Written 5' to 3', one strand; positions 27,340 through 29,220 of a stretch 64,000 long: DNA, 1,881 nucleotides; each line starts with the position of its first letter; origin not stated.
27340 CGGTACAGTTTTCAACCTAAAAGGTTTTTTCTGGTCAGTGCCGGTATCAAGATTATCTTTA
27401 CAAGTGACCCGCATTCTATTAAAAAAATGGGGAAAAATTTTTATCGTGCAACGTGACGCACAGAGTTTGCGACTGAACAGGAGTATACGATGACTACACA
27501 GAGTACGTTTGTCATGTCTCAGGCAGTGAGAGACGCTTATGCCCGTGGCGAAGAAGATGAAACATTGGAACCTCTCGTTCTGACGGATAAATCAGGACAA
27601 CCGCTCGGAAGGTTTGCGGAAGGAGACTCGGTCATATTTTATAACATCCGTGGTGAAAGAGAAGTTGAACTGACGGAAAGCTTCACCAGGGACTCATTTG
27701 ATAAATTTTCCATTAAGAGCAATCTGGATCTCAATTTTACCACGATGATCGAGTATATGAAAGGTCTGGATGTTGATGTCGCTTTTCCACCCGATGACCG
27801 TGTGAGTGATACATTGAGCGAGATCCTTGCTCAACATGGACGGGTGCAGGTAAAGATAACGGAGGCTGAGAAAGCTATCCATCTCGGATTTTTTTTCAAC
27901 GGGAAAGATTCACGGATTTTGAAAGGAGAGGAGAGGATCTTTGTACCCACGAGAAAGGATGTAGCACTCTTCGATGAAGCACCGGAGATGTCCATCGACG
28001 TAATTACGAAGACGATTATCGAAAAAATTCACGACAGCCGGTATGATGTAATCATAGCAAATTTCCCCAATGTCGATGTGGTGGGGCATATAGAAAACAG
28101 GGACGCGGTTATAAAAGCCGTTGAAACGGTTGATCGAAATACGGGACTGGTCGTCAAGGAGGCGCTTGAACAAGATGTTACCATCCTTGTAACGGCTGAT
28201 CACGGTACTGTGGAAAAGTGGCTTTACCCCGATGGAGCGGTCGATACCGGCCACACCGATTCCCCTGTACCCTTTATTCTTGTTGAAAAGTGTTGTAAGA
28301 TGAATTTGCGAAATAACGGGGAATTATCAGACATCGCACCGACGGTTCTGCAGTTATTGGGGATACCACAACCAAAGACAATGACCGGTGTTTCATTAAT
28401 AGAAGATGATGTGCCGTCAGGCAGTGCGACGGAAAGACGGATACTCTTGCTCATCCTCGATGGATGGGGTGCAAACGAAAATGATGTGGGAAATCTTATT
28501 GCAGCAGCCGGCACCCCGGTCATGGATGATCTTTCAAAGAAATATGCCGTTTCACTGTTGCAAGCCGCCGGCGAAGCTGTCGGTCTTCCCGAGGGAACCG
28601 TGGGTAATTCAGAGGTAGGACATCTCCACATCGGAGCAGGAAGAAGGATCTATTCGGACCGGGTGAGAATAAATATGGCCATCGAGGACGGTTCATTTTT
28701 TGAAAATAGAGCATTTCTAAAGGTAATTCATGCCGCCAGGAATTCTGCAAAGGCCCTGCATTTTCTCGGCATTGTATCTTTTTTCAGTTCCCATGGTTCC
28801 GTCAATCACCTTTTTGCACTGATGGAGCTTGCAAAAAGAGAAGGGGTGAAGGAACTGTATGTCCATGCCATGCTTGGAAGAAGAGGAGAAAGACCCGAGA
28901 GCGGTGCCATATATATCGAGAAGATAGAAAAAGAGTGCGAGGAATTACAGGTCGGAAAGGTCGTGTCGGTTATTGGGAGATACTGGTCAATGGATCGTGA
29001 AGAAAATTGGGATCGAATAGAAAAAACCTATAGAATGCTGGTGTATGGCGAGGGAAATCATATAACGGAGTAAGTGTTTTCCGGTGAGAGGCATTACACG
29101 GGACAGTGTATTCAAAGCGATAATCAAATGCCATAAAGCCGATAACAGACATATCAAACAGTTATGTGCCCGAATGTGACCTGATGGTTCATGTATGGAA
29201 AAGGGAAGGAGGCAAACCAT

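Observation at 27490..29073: Circularly permuted cofactor-independent phosphoglycerate mutase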

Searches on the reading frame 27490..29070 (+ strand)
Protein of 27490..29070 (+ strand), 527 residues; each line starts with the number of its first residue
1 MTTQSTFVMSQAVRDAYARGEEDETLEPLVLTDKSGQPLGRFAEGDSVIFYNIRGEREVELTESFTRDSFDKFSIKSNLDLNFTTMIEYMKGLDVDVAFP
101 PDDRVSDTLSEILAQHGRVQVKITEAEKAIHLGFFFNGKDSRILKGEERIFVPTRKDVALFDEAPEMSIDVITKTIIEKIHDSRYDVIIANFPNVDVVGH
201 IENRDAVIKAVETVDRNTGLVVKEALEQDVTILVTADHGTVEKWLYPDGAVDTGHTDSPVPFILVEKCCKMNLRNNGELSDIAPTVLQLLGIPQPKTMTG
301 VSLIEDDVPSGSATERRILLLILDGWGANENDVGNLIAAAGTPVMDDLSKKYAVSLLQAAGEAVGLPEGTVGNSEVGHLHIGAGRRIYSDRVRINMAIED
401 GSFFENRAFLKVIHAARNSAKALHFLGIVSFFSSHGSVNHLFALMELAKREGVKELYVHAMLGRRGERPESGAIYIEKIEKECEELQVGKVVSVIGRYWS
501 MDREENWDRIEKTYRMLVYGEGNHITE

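Call 3: search_protein_families(library=pfam, proteins=[window:27490-29070:+], max_evalue=0.1)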
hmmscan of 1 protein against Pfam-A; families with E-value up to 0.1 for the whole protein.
window:27490-29070:+ (527 aa): 5 families
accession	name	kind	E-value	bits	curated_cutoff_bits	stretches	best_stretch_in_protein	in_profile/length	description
PF01676.23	Metalloenzyme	-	2.7e-57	194.6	24.3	2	99-293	62-251/252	Metalloenzyme superfamily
PF06415.18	iPGM_N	-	3.9e-56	190.4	27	2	394-524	1-131/217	BPG-independent PGAM N-terminus (iPGM_N)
PF01663.27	Phosphodiest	-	2.1e-06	28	23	1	172-241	144-222/342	Type I phosphodiesterase / nucleotide pyrophosphatase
PF00884.28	Sulfatase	-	0.0019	18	25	1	192-292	200-301/301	Sulfatase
PF08665.17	PglZ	-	0.026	14.9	25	1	183-241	112-173/179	PglZ domain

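Call 4: search_protein_families(library=ncbifam, proteins=[window:27490-29070:+], max_evalue=0.1)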
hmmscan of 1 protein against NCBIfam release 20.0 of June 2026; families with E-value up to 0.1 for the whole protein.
window:27490-29070:+ (527 aa): 14 families
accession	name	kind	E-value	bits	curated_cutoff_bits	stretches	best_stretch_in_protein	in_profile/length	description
TIGR01307.1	pgm_bpd_ind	equivalog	2.9e-148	494.5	330.65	2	10-304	214-504/504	2,3-bisphosphoglycerate-independent phosphoglycerate mutase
NF003897.0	PRK05434.1-5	equivalog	7.1e-129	430.6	862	2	10-304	220-511/514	2,3-bisphosphoglycerate-independent phosphoglycerate mutase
TIGR00306.2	apgM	subfamily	1.1e-11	44.4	320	1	174-268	281-369/403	2,3-bisphosphoglycerate-independent phosphoglycerate mutase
NF003104.0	PRK04024.1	equivalog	6.5e-10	38.3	489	1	165-267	276-368/412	2,3-bisphosphoglycerate-independent phosphoglycerate mutase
NF009049.0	PRK12383.1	equivalog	1.2e-09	37.6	254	1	171-302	273-396/408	phosphopentomutase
NF003766.0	PRK05362.1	equivalog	6.7e-09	35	256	1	174-297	268-387/396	phosphopentomutase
NF003160.0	PRK04135.1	equivalog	3e-06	26.1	468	2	183-273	286-365/403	2,3-bisphosphoglycerate-independent phosphoglycerate mutase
NF003242.0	PRK04200.1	equivalog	8e-06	25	426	1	185-268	284-361/395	cofactor-independent phosphoglycerate mutase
TIGR02535.1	hyp_Hser_kinase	hypoth_equivalog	4.4e-05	22.4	446.3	1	185-268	285-363/397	proposed homoserine kinase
TIGR01696.1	deoB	equivalog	0.00013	20.9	341.2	1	172-294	257-375/381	phosphopentomutase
NF038358.1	phophono_PhpG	equivalog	0.00054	18.8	545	1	173-264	297-380/417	CMP-5'-phosphonoformate--3-phosphoglycerate phosphonoformyl transferase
NF042991.1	alk_phos_PafA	equivalog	0.0067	14.9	650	0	256-303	501-549/554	alkaline phosphatase PafA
NF010322.0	PRK13759.1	equivalog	0.032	12.7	481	1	224-305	291-378/486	arylsulfatase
NF041918.1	SAMP1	equivalog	0.072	13.6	60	0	83-149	6-74/91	ubiquitin-like small modifier protein 1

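Call 5: search_solved_structures(query=window:27490-29070:+, max_evalue=0.01, show_alignments=2)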
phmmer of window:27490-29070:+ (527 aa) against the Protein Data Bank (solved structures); distinct sequences matched with E-value up to 0.01: 11.
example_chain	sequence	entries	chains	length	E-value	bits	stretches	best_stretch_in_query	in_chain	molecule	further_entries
1ejj_A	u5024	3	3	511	8.8e-119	400.6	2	11-304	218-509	PHOSPHOGLYCERATE MUTASE | 2,3-BISPHOSPHOGLYCERATE-INDEPENDENT PHOSPHOGLYCERATE MUTASE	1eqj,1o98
1o99_A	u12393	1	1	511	2.4e-118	399.2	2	11-304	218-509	2,3-BISPHOSPHOGLYCERATE-INDEPENDENT PHOSPHOGLYCERATE MUTASE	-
2ify_A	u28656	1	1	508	1.1e-116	393.7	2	10-304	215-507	2,3-bisphosphoglycerate-independent phosphoglycerate mutase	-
4my4_A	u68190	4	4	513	1.2e-102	347.4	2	311-516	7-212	2,3-bisphosphoglycerate-independent phosphoglycerate mutase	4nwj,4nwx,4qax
7tl8_A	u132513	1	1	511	5.9e-102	345.1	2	318-516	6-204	2,3-bisphosphoglycerate-independent phosphoglycerate mutase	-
5vpu_A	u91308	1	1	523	2e-96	326.9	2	12-304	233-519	2,3-bisphosphoglycerate-independent phosphoglycerate mutase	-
5kgn_A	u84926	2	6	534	3.2e-95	322.9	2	311-523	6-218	2,3-bisphosphoglycerate-independent phosphoglycerate mutase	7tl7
7knf_A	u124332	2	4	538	3.3e-95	322.8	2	311-523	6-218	2,3-bisphosphoglycerate-independent phosphoglycerate mutase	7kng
5kgl_A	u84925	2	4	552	3.5e-95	322.7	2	311-523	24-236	2,3-bisphosphoglycerate-independent phosphoglycerate mutase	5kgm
3nvl_A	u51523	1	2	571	2.1e-55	191.5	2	22-246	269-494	2,3-bisphosphoglycerate-independent phosphoglycerate mutase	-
3igy_B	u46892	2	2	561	4.1e-51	177.4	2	23-246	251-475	Cofactor-independent phosphoglycerate mutase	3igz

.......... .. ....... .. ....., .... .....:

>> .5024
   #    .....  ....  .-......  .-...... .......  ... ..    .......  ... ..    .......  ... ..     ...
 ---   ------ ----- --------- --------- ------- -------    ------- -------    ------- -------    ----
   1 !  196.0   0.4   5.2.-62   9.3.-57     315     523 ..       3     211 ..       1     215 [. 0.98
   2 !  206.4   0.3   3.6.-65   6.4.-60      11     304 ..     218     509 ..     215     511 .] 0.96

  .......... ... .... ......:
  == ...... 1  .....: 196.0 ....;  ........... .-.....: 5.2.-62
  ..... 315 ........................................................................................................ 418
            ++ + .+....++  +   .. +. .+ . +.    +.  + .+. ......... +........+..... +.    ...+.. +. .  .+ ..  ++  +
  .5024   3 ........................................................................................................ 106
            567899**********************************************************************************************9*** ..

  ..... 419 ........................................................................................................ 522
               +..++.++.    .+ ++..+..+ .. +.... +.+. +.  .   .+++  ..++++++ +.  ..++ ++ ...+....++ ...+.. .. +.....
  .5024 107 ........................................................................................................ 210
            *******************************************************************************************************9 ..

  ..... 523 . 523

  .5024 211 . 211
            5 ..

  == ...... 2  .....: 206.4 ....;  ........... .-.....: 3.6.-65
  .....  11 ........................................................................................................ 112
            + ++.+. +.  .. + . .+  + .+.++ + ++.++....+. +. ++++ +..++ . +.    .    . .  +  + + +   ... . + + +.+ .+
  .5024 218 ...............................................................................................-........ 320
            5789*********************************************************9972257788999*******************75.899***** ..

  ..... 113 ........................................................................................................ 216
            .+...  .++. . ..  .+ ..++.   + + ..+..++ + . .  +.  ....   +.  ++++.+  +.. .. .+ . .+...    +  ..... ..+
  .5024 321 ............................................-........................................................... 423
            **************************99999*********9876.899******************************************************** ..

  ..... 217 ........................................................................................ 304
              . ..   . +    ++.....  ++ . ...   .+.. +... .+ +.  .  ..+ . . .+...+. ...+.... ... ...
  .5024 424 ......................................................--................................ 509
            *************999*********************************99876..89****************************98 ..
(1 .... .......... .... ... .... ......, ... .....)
